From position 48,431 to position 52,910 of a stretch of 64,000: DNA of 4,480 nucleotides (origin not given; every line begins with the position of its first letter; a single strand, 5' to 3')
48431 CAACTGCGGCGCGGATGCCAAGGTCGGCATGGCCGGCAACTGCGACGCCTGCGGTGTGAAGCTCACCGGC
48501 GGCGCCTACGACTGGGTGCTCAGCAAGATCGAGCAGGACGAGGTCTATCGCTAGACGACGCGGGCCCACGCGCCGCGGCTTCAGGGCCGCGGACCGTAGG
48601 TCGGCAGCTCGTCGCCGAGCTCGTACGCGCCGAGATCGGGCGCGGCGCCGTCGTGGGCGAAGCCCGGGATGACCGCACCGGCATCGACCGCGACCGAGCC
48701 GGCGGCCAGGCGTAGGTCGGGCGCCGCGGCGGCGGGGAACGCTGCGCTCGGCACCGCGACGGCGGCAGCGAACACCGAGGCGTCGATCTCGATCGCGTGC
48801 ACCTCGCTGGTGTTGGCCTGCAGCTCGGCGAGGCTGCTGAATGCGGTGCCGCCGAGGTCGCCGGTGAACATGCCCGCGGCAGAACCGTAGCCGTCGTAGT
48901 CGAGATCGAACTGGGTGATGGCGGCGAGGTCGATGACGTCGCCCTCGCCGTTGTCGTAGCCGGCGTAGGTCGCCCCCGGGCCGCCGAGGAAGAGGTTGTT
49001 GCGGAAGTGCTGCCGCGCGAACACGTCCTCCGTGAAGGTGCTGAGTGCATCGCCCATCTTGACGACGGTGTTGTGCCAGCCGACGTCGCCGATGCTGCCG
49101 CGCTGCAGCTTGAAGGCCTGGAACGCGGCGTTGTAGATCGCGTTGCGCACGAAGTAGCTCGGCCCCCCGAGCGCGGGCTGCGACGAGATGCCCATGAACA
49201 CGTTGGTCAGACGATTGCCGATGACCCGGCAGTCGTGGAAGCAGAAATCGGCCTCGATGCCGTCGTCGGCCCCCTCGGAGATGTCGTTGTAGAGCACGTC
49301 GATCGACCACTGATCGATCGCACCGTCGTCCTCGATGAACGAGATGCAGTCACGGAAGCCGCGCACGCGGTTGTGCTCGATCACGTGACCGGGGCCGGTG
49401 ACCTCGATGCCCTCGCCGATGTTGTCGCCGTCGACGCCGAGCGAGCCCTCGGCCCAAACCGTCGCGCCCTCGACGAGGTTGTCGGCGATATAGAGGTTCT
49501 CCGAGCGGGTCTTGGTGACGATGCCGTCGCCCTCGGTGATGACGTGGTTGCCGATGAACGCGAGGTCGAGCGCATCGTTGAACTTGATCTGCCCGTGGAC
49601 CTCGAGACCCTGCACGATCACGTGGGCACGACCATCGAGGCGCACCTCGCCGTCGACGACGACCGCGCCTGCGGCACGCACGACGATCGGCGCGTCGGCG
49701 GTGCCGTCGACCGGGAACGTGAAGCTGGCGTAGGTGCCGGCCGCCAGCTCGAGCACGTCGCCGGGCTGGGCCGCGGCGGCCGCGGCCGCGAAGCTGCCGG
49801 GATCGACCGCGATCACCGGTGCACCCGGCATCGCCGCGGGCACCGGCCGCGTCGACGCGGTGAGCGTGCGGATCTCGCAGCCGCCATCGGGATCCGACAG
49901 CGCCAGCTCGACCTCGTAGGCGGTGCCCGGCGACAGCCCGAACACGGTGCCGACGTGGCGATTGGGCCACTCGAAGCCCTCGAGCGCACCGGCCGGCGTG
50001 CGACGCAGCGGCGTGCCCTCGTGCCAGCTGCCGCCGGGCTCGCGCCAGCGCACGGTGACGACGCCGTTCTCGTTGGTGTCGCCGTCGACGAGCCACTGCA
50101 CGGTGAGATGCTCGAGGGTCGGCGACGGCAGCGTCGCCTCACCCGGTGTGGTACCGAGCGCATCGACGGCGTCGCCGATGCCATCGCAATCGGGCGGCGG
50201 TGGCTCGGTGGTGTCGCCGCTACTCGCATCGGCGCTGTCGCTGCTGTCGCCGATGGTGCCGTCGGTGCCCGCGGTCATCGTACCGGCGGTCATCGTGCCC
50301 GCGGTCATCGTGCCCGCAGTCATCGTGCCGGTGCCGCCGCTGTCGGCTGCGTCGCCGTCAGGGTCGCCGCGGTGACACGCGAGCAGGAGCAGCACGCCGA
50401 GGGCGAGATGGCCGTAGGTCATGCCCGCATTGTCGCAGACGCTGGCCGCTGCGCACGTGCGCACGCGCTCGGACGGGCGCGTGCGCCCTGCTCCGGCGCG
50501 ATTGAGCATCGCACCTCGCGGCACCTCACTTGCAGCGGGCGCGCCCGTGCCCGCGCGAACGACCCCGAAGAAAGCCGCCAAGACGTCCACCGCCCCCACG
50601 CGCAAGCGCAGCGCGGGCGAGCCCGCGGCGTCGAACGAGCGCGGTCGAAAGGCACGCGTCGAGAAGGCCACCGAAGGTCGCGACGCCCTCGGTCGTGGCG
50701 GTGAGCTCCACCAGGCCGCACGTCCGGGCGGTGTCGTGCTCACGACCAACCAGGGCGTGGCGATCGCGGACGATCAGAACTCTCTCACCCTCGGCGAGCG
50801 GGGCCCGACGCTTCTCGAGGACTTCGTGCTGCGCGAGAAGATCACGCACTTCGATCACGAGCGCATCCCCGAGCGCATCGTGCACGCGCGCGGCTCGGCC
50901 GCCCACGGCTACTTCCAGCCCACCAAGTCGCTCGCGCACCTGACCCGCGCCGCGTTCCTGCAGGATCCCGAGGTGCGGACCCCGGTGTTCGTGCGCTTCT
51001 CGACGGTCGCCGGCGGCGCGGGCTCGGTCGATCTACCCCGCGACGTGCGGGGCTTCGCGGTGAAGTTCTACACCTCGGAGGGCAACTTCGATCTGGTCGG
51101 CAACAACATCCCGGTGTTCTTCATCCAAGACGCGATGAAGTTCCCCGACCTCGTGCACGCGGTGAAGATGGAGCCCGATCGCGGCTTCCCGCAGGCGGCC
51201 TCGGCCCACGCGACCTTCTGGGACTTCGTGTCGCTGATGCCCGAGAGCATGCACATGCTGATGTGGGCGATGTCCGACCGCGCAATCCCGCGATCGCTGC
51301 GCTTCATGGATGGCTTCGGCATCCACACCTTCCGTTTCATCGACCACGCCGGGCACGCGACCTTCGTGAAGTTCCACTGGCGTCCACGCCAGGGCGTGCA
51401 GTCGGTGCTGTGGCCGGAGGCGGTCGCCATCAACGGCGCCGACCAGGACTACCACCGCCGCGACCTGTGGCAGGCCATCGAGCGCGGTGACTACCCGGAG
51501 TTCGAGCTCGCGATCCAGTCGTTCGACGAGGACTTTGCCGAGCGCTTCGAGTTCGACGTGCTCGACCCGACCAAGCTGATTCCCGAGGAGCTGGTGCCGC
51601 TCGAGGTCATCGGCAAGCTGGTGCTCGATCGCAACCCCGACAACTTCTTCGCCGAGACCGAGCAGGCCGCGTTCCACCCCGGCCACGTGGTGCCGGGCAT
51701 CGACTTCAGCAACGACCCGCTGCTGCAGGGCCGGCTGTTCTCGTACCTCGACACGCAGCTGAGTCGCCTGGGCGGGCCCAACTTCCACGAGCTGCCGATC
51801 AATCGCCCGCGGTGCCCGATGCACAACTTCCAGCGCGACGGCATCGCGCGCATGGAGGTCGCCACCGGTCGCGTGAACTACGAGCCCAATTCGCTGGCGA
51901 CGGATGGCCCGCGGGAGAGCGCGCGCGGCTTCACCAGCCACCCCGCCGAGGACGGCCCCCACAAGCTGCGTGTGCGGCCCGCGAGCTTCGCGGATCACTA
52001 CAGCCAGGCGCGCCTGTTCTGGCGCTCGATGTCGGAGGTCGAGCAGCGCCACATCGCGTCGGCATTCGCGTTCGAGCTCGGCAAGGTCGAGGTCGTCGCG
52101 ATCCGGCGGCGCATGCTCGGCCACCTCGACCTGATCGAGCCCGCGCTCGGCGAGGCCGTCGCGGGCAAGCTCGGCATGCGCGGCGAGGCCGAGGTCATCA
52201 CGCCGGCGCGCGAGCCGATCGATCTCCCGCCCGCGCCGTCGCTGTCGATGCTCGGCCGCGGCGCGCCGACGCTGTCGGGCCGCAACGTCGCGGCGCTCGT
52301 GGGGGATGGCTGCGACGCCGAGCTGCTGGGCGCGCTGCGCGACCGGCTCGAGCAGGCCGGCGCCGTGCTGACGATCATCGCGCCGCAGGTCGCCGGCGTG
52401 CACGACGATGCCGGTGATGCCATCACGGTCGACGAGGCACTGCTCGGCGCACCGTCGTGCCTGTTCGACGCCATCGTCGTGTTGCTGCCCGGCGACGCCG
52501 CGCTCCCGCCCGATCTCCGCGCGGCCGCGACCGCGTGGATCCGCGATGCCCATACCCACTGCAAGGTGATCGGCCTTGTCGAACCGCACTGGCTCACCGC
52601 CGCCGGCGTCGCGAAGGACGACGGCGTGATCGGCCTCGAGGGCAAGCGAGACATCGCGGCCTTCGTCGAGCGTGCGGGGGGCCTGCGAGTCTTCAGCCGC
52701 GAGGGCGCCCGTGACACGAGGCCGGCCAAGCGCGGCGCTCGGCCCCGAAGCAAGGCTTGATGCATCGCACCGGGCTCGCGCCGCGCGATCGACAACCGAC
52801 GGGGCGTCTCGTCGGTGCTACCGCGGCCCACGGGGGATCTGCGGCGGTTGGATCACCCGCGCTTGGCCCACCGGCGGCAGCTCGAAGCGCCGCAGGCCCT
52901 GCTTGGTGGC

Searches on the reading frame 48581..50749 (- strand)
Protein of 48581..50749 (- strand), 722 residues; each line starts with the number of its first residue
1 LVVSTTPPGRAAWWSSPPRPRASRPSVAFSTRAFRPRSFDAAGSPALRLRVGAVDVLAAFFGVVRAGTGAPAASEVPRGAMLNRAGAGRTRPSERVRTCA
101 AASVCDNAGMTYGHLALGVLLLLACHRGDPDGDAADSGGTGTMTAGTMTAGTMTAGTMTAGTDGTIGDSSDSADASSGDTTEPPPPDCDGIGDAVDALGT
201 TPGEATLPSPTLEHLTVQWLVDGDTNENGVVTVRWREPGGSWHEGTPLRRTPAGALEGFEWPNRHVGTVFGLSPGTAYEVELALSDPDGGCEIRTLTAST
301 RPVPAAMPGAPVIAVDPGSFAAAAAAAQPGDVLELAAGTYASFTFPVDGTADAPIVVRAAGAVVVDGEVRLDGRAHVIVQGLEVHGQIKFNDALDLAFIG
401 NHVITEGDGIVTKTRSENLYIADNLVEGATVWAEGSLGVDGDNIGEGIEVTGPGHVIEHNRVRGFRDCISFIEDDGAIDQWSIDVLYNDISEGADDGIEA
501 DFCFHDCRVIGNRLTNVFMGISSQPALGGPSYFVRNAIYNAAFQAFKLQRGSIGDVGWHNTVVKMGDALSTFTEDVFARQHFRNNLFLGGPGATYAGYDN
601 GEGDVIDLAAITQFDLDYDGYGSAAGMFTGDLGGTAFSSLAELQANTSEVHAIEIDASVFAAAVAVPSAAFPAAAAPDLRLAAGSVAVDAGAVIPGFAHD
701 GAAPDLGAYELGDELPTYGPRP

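Call 6: search_protein_families(library=pfam, proteins=[window:48581-50749:-], max_evalue=0.1)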
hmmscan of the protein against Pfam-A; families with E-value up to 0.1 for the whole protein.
window:48581-50749:- (722 aa): 1 family
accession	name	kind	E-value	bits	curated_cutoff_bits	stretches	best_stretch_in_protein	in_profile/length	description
PF13229.12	Beta_helix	-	0.034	14.2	25.9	0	400-525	15-122/158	Right handed beta helix region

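Call 7: search_protein_families(library=ncbifam, proteins=[window:48581-50749:-], max_evalue=0.1)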
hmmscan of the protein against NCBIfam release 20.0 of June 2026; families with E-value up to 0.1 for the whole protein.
window:48581-50749:- (722 aa): 2 families
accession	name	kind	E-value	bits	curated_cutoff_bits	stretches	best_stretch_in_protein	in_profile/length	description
TIGR04247.1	NosD_copper_fam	subfamily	0.00051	18.7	300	1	322-471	3-154/377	nitrous oxide reductase family maturation protein NosD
NF041899.1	pec_ly_PelN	equivalog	0.018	13.8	740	1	677-711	403-436/437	pectate lyase PelN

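Call 70: search_protein_families(library=ncbifam, proteins=[window:48581-50749:-], max_evalue=0.01)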
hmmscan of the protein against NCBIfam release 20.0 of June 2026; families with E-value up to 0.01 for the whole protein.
window:48581-50749:- (722 aa): 1 family
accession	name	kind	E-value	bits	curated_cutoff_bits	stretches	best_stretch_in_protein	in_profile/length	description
TIGR04247.1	NosD_copper_fam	subfamily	0.00051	18.7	300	1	322-471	3-154/377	nitrous oxide reductase family maturation protein NosD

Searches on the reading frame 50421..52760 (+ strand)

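Call 6: search_protein_families(library=pfam, proteins=[window:50421-52760:+], max_evalue=0.1)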
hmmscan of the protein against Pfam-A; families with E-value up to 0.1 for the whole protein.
window:50421-52760:+ (779 aa): 4 families
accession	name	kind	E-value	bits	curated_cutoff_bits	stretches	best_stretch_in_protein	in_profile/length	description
PF00199.24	Catalase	-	2.4e-177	590.2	25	1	108-492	1-381/383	Catalase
PF06628.17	Catalase-rel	-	4.7e-22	78.4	30.1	1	521-583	2-64/65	Catalase-related immune-responsive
PF18011.7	Catalase_C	-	1.9e-06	28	24.6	1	620-744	2-130/150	C-terminal domain found in long catalases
PF01965.30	DJ-1_PfpI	-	0.018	15.3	26.6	1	623-720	3-100/165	DJ-1/PfpI family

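Call 7: search_protein_families(library=ncbifam, proteins=[window:50421-52760:+], max_evalue=0.1)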
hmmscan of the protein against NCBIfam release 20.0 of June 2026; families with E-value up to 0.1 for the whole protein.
window:50421-52760:+ (779 aa): 1 family
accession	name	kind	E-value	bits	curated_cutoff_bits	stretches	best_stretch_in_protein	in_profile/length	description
NF008422.0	PRK11249.1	equivalog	1.1e-288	959.8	1102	1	67-767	38-750/752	catalase HPII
